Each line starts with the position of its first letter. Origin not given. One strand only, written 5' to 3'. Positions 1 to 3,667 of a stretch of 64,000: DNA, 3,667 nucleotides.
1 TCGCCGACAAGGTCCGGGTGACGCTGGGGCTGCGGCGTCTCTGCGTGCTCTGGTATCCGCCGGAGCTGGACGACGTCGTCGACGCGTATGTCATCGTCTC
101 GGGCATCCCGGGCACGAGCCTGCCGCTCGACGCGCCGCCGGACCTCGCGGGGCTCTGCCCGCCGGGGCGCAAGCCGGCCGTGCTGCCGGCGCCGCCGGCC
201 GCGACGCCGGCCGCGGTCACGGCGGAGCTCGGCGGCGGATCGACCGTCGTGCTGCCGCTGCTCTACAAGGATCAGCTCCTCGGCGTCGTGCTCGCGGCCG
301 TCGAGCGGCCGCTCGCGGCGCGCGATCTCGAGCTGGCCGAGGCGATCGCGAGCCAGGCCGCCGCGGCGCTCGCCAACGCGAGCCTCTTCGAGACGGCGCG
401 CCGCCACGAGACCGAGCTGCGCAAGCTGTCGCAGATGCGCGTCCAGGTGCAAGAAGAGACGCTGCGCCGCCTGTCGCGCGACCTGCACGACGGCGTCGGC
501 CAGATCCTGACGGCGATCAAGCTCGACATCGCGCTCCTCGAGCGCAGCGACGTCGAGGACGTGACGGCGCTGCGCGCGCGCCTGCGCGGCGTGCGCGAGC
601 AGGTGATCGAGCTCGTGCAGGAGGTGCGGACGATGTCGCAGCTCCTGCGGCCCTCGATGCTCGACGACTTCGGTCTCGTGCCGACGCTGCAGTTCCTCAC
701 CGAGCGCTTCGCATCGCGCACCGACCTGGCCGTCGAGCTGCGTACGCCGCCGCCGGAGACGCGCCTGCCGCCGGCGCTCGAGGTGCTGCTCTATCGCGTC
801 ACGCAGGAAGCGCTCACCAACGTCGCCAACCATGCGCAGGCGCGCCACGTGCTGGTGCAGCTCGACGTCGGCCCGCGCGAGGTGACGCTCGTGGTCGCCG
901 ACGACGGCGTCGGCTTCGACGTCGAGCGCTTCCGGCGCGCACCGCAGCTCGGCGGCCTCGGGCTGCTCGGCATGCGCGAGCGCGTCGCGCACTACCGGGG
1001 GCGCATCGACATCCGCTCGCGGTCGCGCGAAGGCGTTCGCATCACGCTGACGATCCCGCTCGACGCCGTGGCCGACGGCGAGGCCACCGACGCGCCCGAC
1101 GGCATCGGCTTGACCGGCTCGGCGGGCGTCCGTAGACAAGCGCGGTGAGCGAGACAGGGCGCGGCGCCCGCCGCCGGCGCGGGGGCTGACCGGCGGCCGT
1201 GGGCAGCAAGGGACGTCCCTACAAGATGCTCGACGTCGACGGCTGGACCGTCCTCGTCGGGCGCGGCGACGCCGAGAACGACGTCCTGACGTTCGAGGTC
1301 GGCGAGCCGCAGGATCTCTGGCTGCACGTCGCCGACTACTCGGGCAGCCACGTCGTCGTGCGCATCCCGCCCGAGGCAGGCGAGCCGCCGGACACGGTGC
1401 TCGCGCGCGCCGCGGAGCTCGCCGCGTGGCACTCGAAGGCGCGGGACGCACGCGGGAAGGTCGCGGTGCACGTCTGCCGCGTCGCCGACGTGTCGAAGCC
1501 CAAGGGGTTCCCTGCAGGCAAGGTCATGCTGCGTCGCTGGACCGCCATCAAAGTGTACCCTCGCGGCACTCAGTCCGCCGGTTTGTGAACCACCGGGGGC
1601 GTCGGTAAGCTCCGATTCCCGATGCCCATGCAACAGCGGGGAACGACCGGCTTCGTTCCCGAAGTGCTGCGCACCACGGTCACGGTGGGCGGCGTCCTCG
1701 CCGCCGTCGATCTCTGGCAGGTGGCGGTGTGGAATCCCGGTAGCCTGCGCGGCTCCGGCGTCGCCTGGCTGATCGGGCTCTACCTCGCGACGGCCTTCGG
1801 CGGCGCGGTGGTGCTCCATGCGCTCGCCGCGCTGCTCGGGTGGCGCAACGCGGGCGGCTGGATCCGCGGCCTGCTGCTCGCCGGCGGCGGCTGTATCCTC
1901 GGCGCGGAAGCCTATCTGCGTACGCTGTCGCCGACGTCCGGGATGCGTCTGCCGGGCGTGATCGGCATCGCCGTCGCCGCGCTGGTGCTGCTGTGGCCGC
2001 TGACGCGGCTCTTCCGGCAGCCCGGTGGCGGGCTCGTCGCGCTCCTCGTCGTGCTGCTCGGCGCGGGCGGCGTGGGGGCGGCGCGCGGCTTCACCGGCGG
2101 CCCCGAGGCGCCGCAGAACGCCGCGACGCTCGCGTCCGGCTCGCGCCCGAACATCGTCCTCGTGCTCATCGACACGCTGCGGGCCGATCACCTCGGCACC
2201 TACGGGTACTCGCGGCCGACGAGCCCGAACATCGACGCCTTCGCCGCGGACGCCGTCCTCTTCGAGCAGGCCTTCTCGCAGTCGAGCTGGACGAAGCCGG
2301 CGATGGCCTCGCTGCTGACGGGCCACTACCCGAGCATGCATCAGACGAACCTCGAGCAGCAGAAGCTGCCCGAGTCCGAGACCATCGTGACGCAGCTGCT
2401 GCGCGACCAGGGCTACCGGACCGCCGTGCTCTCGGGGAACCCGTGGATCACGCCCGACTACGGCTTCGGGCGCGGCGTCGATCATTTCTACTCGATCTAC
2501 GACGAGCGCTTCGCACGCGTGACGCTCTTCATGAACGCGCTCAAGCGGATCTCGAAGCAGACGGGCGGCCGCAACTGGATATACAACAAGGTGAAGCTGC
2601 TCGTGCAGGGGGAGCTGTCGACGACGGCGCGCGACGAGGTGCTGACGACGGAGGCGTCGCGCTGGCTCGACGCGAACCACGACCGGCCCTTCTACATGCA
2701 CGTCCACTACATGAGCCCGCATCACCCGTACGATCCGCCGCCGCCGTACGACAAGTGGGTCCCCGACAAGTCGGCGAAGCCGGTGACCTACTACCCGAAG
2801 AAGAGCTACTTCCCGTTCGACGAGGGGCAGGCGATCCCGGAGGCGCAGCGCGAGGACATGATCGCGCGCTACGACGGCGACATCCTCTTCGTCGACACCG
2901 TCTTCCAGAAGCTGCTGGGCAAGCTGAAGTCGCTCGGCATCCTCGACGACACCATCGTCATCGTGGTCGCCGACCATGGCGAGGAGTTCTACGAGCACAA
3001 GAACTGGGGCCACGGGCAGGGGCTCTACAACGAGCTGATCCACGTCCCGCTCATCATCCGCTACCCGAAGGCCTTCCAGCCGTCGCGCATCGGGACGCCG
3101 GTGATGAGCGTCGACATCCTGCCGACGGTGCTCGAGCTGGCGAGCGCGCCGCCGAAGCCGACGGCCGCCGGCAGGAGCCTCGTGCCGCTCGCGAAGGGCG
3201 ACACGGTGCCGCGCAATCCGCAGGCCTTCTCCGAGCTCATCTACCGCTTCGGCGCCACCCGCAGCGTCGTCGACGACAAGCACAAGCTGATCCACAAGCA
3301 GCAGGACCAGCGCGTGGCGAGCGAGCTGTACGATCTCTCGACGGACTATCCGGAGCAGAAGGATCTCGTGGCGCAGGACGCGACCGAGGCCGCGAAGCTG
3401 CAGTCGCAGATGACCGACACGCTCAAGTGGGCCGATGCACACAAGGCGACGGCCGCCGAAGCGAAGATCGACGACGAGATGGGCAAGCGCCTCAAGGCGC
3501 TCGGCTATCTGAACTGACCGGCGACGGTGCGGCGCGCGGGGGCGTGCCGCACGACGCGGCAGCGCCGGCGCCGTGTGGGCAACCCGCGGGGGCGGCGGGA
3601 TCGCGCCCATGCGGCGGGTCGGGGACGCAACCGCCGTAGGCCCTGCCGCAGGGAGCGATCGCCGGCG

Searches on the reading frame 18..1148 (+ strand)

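Call 66: search_protein_families(library=pfam, proteins=[window:18-1148:+], max_evalue=0.00001)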
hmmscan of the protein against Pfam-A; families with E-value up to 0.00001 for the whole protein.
window:18-1148:+ (376 aa): 5 families
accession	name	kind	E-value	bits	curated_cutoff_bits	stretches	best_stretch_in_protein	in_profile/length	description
PF02518.31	HATPase_c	-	1.2e-14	55.1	26.4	1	255-349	3-110/111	Histidine kinase-, DNA gyrase B-, and HSP90-like ATPase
PF07730.19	HisKA_3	-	2.3e-11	44.5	24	1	150-213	3-66/68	Histidine kinase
PF13581.12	HATPase_c_2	-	8e-08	32.8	27.4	1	262-344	36-125/127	Histidine kinase-like ATPase domain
PF01590.32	GAF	-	4.6e-07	30.9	22.4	1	3-118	17-133/133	GAF domain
PF13492.12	GAF_3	-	1.8e-06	28.8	27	1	68-120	75-129/129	GAF domain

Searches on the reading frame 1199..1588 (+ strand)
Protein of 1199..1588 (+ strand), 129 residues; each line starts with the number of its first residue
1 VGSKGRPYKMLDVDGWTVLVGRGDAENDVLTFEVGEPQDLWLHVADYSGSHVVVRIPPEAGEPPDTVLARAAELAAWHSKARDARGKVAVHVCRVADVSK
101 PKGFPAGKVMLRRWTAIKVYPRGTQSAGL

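Call 66: search_protein_families(library=pfam, proteins=[window:1199-1588:+], max_evalue=0.00001)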
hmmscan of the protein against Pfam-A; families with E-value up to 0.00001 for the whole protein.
window:1199-1588:+ (129 aa): 1 family
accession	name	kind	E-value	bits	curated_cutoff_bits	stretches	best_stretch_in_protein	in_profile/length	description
PF05670.18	NFACT-R_1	-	2.8e-13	50.8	29.8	1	12-112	7-111/112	NFACT protein RNA binding domain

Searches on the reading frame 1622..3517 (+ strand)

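Call 66: search_protein_families(library=pfam, proteins=[window:1622-3517:+], max_evalue=0.00001)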
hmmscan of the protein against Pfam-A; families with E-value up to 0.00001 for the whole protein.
window:1622-3517:+ (631 aa): 4 families
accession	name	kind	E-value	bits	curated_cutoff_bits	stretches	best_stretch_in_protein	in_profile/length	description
PF00884.28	Sulfatase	-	1.1e-55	189.6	25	1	176-507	1-299/301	Sulfatase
PF16347.10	SGSH_C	-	3.3e-14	53.8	29.3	1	467-602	10-149/154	N-sulphoglucosamine sulphohydrolase, C-terminal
PF01663.27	Phosphodiest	-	1.8e-08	34.8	23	1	179-456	2-223/342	Type I phosphodiesterase / nucleotide pyrophosphatase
PF02995.22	DUF229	-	4.3e-06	26.1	25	1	423-486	312-372/496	Protein of unknown function (DUF229)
